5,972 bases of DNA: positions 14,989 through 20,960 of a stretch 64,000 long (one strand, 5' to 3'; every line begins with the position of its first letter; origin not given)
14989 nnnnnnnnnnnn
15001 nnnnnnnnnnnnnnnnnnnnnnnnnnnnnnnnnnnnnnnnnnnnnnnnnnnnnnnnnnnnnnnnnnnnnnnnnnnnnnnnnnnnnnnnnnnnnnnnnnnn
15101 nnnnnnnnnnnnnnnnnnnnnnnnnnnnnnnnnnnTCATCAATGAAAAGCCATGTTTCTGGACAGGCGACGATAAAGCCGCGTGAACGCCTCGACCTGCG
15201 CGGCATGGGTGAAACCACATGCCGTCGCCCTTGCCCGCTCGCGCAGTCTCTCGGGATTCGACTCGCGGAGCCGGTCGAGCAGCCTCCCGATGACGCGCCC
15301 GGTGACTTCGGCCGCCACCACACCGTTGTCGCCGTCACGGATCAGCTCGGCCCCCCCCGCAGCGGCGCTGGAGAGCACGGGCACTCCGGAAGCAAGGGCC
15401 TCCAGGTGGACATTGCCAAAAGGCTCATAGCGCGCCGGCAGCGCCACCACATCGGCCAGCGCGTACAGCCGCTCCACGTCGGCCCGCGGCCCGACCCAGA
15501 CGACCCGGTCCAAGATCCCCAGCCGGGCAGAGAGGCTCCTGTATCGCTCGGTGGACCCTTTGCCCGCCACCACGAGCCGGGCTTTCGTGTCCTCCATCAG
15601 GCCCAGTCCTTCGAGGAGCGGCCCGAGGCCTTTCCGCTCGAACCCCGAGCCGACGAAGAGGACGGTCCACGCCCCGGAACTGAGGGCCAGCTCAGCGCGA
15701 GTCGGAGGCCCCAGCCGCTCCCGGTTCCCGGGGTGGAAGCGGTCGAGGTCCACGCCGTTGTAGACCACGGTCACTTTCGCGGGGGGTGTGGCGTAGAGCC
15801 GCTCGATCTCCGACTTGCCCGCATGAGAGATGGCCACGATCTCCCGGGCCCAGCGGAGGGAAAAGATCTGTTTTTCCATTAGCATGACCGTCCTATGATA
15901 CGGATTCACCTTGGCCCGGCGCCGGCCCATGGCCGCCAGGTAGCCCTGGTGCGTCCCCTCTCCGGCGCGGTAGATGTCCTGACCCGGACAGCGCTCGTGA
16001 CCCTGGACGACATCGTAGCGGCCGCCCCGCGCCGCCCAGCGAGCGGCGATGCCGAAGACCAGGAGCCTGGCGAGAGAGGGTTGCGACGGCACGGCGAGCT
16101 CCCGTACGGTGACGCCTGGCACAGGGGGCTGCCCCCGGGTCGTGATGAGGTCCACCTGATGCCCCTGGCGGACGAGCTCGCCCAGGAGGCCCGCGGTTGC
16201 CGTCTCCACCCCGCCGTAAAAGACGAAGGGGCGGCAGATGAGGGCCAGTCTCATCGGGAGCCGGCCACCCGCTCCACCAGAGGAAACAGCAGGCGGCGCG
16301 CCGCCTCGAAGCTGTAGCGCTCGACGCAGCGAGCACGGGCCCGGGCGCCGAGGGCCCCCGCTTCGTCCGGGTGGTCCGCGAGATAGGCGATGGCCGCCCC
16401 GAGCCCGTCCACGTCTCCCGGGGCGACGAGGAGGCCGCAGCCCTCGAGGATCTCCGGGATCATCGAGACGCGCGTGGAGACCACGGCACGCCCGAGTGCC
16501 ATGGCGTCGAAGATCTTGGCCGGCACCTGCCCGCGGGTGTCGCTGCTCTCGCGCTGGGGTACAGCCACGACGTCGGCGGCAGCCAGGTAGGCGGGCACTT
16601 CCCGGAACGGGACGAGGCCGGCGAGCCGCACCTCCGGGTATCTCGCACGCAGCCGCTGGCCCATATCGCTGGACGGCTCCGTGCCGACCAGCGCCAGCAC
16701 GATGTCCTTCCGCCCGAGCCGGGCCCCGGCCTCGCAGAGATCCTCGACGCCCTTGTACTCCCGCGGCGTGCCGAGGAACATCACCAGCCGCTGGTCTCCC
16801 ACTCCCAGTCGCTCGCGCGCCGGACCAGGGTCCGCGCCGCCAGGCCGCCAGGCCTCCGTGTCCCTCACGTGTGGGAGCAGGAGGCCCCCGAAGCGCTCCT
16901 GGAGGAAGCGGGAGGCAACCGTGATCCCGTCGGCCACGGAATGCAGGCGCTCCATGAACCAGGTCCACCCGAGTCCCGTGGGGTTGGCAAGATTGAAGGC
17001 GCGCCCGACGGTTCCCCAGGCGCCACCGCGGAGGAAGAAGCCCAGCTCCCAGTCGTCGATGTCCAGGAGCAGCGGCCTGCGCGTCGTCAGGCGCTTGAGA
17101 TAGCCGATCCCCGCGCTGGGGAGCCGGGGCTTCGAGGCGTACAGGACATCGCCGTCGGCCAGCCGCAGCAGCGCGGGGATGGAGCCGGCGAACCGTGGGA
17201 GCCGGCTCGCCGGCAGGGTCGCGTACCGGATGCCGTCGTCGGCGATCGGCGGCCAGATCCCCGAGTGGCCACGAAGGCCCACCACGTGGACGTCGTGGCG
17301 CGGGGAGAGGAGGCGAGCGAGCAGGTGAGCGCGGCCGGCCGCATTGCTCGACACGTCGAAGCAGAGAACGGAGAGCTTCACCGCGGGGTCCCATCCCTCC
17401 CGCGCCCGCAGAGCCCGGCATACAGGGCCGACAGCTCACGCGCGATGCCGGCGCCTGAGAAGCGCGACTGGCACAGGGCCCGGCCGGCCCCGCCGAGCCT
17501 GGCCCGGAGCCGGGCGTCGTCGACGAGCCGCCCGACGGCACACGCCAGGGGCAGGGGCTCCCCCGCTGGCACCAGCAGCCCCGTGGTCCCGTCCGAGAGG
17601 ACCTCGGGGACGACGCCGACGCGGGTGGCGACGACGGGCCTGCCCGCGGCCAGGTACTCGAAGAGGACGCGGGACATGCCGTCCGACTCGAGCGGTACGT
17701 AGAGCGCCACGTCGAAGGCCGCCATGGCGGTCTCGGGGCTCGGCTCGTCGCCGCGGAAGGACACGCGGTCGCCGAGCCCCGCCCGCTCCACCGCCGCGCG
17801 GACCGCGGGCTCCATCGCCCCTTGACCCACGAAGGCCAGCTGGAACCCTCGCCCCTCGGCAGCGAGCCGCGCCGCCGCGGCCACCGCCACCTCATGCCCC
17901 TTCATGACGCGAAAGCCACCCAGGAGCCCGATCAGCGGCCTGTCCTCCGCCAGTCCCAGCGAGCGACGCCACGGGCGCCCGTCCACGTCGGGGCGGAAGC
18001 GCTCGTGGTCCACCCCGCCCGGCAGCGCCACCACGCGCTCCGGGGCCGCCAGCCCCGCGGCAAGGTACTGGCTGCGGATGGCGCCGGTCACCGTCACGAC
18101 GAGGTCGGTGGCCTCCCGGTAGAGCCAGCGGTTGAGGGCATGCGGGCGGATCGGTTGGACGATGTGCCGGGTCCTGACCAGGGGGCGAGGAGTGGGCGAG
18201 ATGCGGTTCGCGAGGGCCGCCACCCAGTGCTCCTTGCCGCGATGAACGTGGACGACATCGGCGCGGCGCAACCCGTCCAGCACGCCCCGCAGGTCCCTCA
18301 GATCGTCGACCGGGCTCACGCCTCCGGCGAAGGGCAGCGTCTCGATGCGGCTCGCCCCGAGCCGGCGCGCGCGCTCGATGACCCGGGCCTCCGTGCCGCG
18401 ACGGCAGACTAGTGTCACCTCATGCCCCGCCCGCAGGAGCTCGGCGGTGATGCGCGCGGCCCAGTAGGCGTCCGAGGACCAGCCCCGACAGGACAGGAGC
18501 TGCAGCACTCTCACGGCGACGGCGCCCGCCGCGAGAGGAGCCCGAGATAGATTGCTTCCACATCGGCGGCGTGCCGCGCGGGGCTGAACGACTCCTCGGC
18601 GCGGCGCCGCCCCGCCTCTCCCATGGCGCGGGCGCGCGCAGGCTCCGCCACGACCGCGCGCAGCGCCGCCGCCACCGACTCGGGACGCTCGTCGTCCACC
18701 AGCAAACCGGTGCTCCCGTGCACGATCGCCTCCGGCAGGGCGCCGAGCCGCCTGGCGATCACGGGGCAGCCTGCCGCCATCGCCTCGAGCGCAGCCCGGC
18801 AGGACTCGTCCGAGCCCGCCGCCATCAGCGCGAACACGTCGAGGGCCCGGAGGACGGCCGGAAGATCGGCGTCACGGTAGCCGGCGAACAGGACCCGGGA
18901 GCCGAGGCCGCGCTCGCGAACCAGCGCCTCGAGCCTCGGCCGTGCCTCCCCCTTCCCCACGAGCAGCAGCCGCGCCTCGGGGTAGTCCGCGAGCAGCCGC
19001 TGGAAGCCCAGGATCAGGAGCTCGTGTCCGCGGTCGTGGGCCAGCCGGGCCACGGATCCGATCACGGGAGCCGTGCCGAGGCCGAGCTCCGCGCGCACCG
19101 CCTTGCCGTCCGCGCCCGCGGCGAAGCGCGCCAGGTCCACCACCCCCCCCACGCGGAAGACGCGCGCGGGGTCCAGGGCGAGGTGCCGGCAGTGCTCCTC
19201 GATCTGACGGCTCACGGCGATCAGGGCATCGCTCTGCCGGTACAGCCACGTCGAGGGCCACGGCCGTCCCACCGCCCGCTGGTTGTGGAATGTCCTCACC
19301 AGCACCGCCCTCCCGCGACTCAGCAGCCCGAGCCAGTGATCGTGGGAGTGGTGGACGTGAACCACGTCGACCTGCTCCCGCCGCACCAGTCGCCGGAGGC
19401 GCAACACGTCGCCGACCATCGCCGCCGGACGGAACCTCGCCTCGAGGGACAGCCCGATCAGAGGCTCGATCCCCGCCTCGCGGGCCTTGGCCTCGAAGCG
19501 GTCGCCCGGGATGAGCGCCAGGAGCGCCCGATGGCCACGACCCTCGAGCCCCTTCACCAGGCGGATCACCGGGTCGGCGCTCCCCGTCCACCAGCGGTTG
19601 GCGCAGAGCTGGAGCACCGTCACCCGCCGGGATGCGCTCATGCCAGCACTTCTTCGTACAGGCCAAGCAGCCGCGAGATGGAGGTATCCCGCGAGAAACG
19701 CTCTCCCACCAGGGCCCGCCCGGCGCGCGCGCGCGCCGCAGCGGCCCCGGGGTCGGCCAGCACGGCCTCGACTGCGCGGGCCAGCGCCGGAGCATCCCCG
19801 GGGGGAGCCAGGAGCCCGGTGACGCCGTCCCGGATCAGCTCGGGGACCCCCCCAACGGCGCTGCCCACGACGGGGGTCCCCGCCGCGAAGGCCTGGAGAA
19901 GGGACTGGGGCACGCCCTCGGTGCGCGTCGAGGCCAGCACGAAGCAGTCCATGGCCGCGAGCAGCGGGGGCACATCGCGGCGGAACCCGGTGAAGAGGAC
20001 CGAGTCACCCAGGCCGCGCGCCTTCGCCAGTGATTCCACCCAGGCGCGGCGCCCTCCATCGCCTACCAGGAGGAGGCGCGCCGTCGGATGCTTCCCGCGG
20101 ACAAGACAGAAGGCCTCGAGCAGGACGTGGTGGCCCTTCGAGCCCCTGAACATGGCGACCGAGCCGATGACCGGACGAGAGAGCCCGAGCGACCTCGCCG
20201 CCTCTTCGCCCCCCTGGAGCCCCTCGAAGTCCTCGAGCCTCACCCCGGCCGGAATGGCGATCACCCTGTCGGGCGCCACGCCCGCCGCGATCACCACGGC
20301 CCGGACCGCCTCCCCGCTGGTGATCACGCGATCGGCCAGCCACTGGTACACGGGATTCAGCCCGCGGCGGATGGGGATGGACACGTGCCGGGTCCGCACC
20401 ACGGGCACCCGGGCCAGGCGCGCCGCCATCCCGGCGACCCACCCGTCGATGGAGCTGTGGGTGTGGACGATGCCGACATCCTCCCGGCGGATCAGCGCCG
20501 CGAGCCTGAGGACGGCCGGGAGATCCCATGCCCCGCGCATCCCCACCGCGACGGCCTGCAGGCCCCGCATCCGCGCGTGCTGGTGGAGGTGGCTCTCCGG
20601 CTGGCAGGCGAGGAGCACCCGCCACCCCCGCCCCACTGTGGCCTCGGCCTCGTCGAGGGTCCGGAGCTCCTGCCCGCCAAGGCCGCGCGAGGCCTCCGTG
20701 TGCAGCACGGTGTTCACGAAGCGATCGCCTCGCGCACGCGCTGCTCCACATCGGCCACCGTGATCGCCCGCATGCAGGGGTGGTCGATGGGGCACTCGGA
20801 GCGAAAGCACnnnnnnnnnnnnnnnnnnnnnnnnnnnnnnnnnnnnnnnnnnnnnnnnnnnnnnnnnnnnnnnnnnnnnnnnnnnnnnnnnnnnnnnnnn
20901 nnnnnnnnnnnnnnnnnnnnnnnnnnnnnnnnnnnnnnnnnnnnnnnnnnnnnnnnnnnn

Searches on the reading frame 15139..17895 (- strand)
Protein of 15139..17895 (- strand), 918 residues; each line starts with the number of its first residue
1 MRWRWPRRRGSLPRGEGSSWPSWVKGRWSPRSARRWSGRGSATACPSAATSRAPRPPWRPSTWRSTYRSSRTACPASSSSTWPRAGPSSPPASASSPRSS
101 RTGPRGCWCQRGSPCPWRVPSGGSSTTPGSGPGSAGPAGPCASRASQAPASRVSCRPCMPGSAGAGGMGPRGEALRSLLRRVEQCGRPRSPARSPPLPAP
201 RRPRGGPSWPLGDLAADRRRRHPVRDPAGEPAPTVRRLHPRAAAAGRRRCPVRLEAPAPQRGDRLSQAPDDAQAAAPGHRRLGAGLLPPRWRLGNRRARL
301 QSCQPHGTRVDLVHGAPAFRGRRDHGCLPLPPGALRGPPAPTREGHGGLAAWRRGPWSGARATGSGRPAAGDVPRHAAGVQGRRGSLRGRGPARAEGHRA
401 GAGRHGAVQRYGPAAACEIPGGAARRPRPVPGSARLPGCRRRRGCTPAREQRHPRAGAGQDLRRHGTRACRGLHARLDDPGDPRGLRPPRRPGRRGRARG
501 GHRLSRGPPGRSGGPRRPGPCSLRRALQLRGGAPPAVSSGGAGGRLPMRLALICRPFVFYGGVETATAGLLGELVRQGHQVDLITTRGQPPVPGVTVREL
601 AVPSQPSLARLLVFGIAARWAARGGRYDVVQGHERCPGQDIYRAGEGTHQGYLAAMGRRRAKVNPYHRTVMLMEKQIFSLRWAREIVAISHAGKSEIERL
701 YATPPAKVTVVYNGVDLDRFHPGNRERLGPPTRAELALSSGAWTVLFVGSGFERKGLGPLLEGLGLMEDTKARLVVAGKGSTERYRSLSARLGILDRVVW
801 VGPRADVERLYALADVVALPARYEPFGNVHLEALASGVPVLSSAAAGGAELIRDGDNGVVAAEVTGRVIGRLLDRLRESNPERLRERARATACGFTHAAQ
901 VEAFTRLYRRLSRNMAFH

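Call 63: search_protein_families(library=pfam, proteins=[window:15139-17895:-], max_evalue=0.0001)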
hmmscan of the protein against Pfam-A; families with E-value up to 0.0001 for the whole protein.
window:15139-17895:- (918 aa): 4 families
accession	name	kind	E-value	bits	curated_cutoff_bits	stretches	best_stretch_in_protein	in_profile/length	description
PF00534.26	Glycos_transf_1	-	1.6e-26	93.3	26.4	1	733-889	6-170/172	Glycosyl transferases group 1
PF13692.12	Glyco_trans_1_4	-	1.8e-24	87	27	1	744-862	3-125/142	Glycosyl transferases group 1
PF13439.12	Glyco_transf_4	-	7.9e-21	75.3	28.5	1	560-719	1-170/170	Glycosyltransferase Family 4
PF20706.3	GT4-conflict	-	4.1e-09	36.3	26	1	717-876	174-340/385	Family 4 Glycosyltransferase in conflict systems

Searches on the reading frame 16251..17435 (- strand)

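Call 6: search_protein_families(library=pfam, proteins=[window:16251-17435:-])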
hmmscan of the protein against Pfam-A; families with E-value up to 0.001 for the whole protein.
window:16251-17435:- (394 aa): 4 families
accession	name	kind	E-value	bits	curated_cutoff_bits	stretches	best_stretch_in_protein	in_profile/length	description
PF13692.12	Glyco_trans_1_4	-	5.3e-22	79.1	27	1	216-354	2-141/142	Glycosyl transferases group 1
PF00534.26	Glycos_transf_1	-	1.3e-13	51.3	26.4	1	213-368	13-171/172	Glycosyl transferases group 1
PF13524.12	Glyco_trans_1_2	-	1.6e-11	44.8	25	1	238-377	10-136/144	Glycosyl transferase-like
PF13579.12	Glyco_trans_4_4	-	1.9e-06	28.8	29.7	1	37-189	9-149/158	Glycosyl transferase 4-like domain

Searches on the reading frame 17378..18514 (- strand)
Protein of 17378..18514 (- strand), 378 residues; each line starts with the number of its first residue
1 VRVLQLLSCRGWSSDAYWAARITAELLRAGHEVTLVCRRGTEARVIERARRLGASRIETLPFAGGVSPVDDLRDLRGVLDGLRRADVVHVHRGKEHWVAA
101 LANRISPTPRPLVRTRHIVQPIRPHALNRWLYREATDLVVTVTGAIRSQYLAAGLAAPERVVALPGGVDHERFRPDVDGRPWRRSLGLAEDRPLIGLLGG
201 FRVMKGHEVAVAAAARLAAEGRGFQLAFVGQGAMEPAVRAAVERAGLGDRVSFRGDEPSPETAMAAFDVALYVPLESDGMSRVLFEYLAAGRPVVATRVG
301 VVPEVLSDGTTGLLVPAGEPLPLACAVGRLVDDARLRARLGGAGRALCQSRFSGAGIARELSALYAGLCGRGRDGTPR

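Call 6: search_protein_families(library=pfam, proteins=[window:17378-18514:-])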
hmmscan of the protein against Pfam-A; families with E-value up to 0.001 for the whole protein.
window:17378-18514:- (378 aa): 5 families
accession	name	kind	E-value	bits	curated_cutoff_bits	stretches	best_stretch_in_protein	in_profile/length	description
PF13692.12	Glyco_trans_1_4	-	1.5e-24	87.3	27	1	193-333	2-142/142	Glycosyl transferases group 1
PF00534.26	Glycos_transf_1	-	1.2e-21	77.4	26.4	1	182-345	5-170/172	Glycosyl transferases group 1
PF13439.12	Glyco_transf_4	-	5.4e-16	59.5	28.5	1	20-172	9-170/170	Glycosyltransferase Family 4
PF13579.12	Glyco_trans_4_4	-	1.2e-11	45.6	29.7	1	20-167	8-158/158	Glycosyl transferase 4-like domain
PF13524.12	Glyco_trans_1_2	-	0.00013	22.4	25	1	265-361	45-142/144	Glycosyl transferase-like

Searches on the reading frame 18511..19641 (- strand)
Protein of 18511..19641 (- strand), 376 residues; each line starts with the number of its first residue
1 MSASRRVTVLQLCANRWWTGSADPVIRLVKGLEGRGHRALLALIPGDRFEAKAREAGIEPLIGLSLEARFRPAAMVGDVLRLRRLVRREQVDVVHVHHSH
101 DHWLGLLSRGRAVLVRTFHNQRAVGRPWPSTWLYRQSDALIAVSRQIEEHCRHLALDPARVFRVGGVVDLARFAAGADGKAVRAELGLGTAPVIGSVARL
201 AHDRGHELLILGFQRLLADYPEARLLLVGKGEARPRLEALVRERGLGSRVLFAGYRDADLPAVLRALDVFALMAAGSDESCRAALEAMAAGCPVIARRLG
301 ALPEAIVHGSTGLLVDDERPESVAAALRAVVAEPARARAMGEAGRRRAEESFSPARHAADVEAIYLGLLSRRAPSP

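Call 6: search_protein_families(library=pfam, proteins=[window:18511-19641:-])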
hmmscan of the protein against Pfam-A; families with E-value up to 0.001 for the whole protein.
window:18511-19641:- (376 aa): 5 families
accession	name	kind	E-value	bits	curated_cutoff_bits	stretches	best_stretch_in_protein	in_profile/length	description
PF00534.26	Glycos_transf_1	-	1.8e-31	109.4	26.4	1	185-347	8-172/172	Glycosyl transferases group 1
PF13692.12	Glyco_trans_1_4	-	5.3e-28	98.5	27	1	192-331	2-140/142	Glycosyl transferases group 1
PF13439.12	Glyco_transf_4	-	4.3e-19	69.6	28.5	1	25-172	8-170/170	Glycosyltransferase Family 4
PF13579.12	Glyco_trans_4_4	-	1.2e-12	48.9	29.7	1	25-163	7-154/158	Glycosyl transferase 4-like domain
PF13524.12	Glyco_trans_1_2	-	3.7e-08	33.9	25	1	276-361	60-142/144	Glycosyl transferase-like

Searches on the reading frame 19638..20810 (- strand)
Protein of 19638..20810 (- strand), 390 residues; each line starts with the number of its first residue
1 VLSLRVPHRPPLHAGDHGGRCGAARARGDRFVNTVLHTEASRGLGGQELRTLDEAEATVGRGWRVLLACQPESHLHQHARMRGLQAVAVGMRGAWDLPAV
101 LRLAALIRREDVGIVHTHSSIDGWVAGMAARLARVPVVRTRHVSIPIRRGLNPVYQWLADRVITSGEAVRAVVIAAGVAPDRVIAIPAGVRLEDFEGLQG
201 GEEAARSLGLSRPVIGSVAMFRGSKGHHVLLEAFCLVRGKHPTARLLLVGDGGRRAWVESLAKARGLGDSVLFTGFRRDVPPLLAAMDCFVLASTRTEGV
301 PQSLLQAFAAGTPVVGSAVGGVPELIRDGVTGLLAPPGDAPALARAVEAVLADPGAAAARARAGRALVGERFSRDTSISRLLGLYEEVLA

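Call 6: search_protein_families(library=pfam, proteins=[window:19638-20810:-])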
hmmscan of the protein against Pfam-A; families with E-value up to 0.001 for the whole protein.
window:19638-20810:- (390 aa): 7 families
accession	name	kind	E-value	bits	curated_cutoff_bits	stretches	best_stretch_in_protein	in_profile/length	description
PF13692.12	Glyco_trans_1_4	-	5.9e-38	130.8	27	1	212-353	1-142/142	Glycosyl transferases group 1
PF00534.26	Glycos_transf_1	-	1.1e-36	126.3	26.4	1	211-365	14-170/172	Glycosyl transferases group 1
PF13439.12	Glyco_transf_4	-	6.7e-21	75.5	28.5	1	45-193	2-169/170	Glycosyltransferase Family 4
PF13579.12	Glyco_trans_4_4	-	1.9e-11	45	29.7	1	45-189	1-158/158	Glycosyl transferase 4-like domain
PF13477.12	Glyco_trans_4_2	-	2.9e-06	28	23.4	1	61-144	23-109/139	Glycosyl transferase 4-like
PF13524.12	Glyco_trans_1_2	-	8.2e-06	26.3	25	1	279-376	39-137/144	Glycosyl transferase-like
PF20706.3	GT4-conflict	-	3.4e-05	23.4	26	1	225-380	212-384/385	Family 4 Glycosyltransferase in conflict systems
